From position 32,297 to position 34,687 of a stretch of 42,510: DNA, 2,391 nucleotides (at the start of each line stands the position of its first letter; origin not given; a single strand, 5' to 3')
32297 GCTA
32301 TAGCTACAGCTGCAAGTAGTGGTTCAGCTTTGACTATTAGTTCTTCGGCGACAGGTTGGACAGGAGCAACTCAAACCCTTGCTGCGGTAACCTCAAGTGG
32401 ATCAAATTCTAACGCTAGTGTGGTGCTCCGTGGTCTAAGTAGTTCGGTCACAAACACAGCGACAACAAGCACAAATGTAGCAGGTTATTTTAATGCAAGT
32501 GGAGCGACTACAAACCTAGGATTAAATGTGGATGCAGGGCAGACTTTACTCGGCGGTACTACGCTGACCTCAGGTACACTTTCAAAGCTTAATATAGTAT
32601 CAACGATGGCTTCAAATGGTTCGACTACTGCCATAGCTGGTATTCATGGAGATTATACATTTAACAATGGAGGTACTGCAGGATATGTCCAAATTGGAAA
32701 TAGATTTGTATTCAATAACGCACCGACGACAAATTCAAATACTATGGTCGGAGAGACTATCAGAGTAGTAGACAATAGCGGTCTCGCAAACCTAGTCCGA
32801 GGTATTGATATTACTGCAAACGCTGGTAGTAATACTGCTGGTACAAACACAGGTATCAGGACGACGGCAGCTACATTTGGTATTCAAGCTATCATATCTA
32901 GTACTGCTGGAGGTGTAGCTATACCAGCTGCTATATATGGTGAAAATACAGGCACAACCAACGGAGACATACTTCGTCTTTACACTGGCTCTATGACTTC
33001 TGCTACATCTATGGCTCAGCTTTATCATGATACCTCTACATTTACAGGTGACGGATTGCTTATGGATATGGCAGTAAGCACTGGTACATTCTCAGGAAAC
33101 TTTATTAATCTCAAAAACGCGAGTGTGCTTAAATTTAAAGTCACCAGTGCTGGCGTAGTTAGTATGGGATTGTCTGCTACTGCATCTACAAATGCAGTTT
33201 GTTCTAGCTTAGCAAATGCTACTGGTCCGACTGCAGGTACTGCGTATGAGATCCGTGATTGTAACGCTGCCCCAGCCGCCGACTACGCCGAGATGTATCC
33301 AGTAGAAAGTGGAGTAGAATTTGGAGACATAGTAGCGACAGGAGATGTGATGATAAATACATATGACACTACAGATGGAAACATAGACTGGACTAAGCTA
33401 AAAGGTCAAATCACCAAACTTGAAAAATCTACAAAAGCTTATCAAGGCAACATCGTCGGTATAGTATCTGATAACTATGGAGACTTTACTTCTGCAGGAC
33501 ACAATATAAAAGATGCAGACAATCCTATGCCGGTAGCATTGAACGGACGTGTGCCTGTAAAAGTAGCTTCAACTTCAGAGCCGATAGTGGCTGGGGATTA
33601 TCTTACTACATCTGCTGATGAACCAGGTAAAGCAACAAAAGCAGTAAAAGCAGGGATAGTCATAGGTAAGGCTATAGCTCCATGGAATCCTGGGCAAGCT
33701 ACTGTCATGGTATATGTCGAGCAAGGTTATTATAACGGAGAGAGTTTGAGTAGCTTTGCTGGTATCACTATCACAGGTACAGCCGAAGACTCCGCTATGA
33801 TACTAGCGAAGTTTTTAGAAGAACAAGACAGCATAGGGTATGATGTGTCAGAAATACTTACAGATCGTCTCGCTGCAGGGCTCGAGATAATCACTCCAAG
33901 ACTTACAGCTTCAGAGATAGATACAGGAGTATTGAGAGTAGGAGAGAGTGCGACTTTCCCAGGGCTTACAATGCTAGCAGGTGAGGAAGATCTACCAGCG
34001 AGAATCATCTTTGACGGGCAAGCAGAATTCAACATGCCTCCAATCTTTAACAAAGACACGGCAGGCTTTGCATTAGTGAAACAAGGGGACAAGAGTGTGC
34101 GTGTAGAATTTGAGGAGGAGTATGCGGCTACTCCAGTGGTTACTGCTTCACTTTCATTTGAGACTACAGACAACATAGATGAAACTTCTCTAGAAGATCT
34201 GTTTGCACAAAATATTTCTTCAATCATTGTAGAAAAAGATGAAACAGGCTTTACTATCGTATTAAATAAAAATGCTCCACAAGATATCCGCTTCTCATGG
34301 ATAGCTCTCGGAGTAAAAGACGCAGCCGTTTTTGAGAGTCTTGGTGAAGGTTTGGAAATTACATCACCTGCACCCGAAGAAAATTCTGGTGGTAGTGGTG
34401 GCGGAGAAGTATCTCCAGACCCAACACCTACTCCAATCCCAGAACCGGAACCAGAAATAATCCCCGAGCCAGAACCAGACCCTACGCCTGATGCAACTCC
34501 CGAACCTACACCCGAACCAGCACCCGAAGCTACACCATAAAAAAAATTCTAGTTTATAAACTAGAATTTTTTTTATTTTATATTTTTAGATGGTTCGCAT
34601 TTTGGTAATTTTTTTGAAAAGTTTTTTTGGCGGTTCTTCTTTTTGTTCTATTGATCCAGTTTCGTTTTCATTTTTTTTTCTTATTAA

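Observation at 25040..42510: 17.5-kb surface-protein island: two giant genes bracketing a Bro-N gene and a PBP-fold hydrolase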

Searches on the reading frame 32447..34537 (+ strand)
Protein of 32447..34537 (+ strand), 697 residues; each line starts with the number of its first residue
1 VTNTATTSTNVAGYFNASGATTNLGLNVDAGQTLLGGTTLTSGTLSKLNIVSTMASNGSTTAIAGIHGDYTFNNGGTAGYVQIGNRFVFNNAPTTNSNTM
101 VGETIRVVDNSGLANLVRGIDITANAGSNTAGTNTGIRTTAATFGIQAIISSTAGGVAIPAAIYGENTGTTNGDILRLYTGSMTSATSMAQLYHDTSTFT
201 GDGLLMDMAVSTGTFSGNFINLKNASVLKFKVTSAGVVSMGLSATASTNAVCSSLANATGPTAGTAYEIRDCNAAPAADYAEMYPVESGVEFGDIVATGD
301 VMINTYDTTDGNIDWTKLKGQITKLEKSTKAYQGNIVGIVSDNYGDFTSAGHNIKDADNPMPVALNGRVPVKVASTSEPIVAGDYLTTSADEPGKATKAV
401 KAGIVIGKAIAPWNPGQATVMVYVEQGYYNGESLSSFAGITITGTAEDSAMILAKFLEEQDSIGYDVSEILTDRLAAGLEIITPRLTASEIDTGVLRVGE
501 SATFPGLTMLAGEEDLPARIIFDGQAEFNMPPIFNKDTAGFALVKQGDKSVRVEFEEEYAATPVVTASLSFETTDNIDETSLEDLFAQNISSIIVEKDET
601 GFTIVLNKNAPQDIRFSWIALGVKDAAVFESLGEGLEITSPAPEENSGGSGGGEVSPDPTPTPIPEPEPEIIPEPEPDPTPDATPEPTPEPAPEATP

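Call 54: search_solved_structures(query=A3, max_evalue=1, show_alignments=2)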
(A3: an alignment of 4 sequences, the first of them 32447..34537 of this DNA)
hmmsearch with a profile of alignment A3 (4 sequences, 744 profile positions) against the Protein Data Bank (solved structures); distinct sequences matched with E-value up to 1: 0.

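Call 56: search_protein_families(library=pfam, proteins=[window:32447-34537:+], max_evalue=1)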
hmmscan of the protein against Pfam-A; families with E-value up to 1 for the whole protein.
window:32447-34537:+ (697 aa): 2 families
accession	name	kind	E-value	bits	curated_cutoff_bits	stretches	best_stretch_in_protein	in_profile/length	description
PF05887.16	Trypan_PARP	-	9.3e-06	26.1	100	1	651-697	55-101/134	Procyclic acidic repetitive protein (PARP)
PF09458.16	H_lectin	-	0.00023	21.6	24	1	551-620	2-66/67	H-type lectin domain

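Call 61: search_protein_representatives(protein=window:32447-34537:+)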
Query: 697 residues. Proteins with E-value up to 0.001 (for the whole library): 3516; up to 1e-10: 1788; up to 1e-30: 572. The best 150 are listed.
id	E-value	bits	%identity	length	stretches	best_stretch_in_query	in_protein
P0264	0.0e+00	1055.0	74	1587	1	4-696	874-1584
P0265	5.5e-267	903.8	67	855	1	2-697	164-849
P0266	4.4e-263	890.9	65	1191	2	3-687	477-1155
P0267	2.8e-261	884.9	64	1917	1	3-697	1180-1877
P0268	1.8e-241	819.5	64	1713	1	2-641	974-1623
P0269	9.0e-241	817.2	60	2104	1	2-676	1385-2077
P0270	6.0e-228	774.8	64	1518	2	2-457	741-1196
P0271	3.0e-225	765.9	64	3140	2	2-476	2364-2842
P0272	5.2e-225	765.1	64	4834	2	2-475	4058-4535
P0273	1.2e-224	763.9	60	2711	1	2-648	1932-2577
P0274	1.2e-223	760.6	62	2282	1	4-660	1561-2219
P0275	6.5e-223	758.2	60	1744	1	28-641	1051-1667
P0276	7.5e-220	748.0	60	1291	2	3-509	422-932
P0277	5.9e-217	738.5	59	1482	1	46-670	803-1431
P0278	3.8e-215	732.5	62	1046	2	5-432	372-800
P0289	3.3e-186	636.9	54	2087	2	2-497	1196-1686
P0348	2.9e-67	243.9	39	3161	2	234-692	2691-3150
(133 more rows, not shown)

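Call 77: predict_structure(alignment_id=A4)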
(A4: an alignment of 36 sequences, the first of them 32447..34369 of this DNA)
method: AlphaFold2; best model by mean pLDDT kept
length: 641 residues; sequences in the alignment: 36
mean_pLDDT: 67.7   pTM: 0.43
mean pLDDT of the five models: 67.7, 67.2, 66.6, 65.3, 61.7
residues with pLDDT >= 90: 173; 70-90: 123; 50-70: 135; < 50: 210
segments of 3 or more residues with pLDDT < 50: 1-6, 39-42, 44-65, 85-88, 108-111, 113-117, 119-121, 123-175, 179-189, 193-197, 199-205, 207-211, 274-276, 464-473, 477-519, 529-533
pLDDT, mean of each block of 10 residues (from residue 1): 49 51 56 53 48 45 47 53 48 50 50 48 45 45 43 43 44 46 46 45 47 64 75 83 69 70 80 59 94 97 92 91 96 95 70 89 92 96 96 96 93 92 90 68 74 71 48 46 39 42 46 46 47 63 95 89 91 85 89 94 95 93 76 57 54
secondary structure, 60 per line:
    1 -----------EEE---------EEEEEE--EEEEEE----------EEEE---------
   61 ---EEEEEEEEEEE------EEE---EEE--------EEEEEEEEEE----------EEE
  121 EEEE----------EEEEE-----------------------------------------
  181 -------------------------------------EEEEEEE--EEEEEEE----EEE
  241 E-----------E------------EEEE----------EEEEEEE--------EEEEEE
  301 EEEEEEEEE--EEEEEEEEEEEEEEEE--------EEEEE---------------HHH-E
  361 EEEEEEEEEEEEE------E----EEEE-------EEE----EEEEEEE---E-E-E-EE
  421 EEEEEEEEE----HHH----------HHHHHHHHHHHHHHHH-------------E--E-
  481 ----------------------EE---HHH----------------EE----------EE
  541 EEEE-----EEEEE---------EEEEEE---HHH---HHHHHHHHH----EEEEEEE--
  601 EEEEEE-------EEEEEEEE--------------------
elements in order (helices of 4 or more, strands of 3 or more residues): E12-14 E24-29 E32-37 E48-51 E64-74 E81-83 E87-89 E98-107 E118-124 E135-139 E218-224 E227-233 E238-241 E266-269 E280-286 E295-309 E312-327 E336-340 E360-373 E385-388 E396-398 E403-409 E419-429 H447-462 E539-544 E550-554 E564-569 H579-587 E592-598 E601-606 E614-621

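Call 80: fold_search(model_id=the predicted structure, library=pdb)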
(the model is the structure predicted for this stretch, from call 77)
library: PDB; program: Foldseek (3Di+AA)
matches with E <= 10: 171; with E <= 0.001: 0
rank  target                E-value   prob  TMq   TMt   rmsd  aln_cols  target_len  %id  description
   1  8pkh_FU               4.9e-03  1.00  0.13  0.46   6.0       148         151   12  Borrelia bacteriophage BB1 procapsid, fivefold-symmetrized outer shell (released 2023-07-12)
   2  6qvk_1e               7.1e-03  1.00  0.14  0.29  16.2       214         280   15  The cryo-EM structure of bacteriophage phi29 prohead (released 2019-06-12)
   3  6qvk_1f               7.5e-03  0.99  0.13  0.27  15.8       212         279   16  The cryo-EM structure of bacteriophage phi29 prohead (released 2019-06-12)
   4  8qsy_MJ               7.9e-03  1.00  0.12  0.53   8.8       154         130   16  Portal capsid interface of full Haloferax tailed virus 1. (released 2024-10-23)
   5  8pkh_FJ               8.7e-03  1.00  0.13  0.43   7.6       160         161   14  Borrelia bacteriophage BB1 procapsid, fivefold-symmetrized outer shell (released 2023-07-12)
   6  4q56_A                1.1e-02  1.00  0.09  0.49   6.4       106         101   15  Structure of Helix aspersa agglutinin with natural glycosylation and N-acetyl-alpha-D-galactosamine (GalNAc) (released 2015-10-14)
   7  2ccv                  1.5e-02  1.00  0.09  0.54   5.9       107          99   14  Structure of Helix Pomatia agglutinin with zinc and N-acetyl-alpha-D- galactoseamine (GalNAc) (released 2006-05-15)
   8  2ce6                  1.8e-02  1.00  0.09  0.50   6.5       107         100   16  Structure of Helix Pomatia agglutinin with no ligands (released 2006-05-15)
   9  8pkh_FO               1.8e-02  1.00  0.14  0.47   7.1       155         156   16  Borrelia bacteriophage BB1 procapsid, fivefold-symmetrized outer shell (released 2023-07-12)
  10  9kzj_H                3.0e-02  0.95  0.12  0.42  10.1       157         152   14  Cryo-EM structure of bacteriophage T1 capsid (released 2025-03-12)
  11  7eea_C                4.0e-02  1.00  0.09  0.09   2.6        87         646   15  Cyanophage Pam1 tailspike receptor-binding domain (released 2021-10-20)
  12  7eea_B                4.2e-02  1.00  0.09  0.09   2.4        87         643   14  Cyanophage Pam1 tailspike receptor-binding domain (released 2021-10-20)
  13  7eea_A                4.4e-02  1.00  0.09  0.09   2.6        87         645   15  Cyanophage Pam1 tailspike receptor-binding domain (released 2021-10-20)
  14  9kmh_ak               4.6e-02  0.99  0.15  0.53   7.6       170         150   14  The Composite Cryo-EM Structure of the Portal Vertex of Bacteriophage FCWL1 (released 2025-01-22)
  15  4ru5_A                7.4e-02  0.97  0.10  0.11   4.7        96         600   12  Crystal Structure of the Pseudomonas phage phi297 tailspike gp61 (released 2015-11-18)
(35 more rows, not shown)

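Call 84: fold_search(model_id=the predicted structure, library=viral)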
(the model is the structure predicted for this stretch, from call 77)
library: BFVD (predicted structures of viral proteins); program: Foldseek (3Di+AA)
matches with E <= 10: 563; with E <= 0.001: 44
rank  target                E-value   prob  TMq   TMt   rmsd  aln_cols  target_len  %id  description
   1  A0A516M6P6            1.4e-09  1.00  0.20  0.25  20.1       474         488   14  (no name in the UniProt tables at hand)
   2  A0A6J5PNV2            1.5e-07  1.00  0.16  0.12  25.2       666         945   12  Major tropism determinant N-terminal domain-containing protein [uncultured Caudovirales phage]
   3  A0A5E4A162            3.2e-07  1.00  0.18  0.23  20.3       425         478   18  (no name in the UniProt tables at hand)
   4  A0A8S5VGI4            4.6e-07  1.00  0.18  0.60   7.9       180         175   23  Preneck appendage protein [Myoviridae sp. ctkfK18]
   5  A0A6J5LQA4            6.3e-07  0.99  0.15  0.13  56.5       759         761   13  Uncharacterized protein [uncultured Caudovirales phage]
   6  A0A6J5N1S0            7.0e-07  1.00  0.16  0.13  36.5       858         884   11  Uncharacterized protein [uncultured Caudovirales phage]
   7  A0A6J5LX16            1.4e-06  1.00  0.19  0.17   6.3       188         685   21  Uncharacterized protein [uncultured Caudovirales phage]
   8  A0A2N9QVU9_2          1.7e-06  0.99  0.14  0.09  23.9       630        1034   12  (no name in the UniProt tables at hand)
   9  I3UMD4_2              3.5e-06  1.00  0.18  0.14  17.3       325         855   15  Tail protein [Colwellia phage 9A]
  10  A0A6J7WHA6            4.1e-06  1.00  0.18  0.36  20.6       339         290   20  Uncharacterized protein [uncultured Caudovirales phage]
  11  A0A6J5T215            4.3e-06  1.00  0.17  0.20  60.5       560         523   16  Uncharacterized protein [uncultured Caudovirales phage]
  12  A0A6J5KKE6            5.3e-06  1.00  0.18  0.13  44.5       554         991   14  Collagen triple helix repeat [uncultured Caudovirales phage]
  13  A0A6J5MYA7            5.9e-06  1.00  0.17  0.15  72.7       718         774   11  Collagen triple helix repeat [uncultured Caudovirales phage]
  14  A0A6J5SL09            1.1e-05  0.98  0.16  0.16  23.9       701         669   13  Uncharacterized protein [uncultured Caudovirales phage]
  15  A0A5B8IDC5            1.5e-05  1.00  0.14  0.10  21.7       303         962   14  YHYH domain-containing protein [Mimiviridae sp. ChoanoV1]
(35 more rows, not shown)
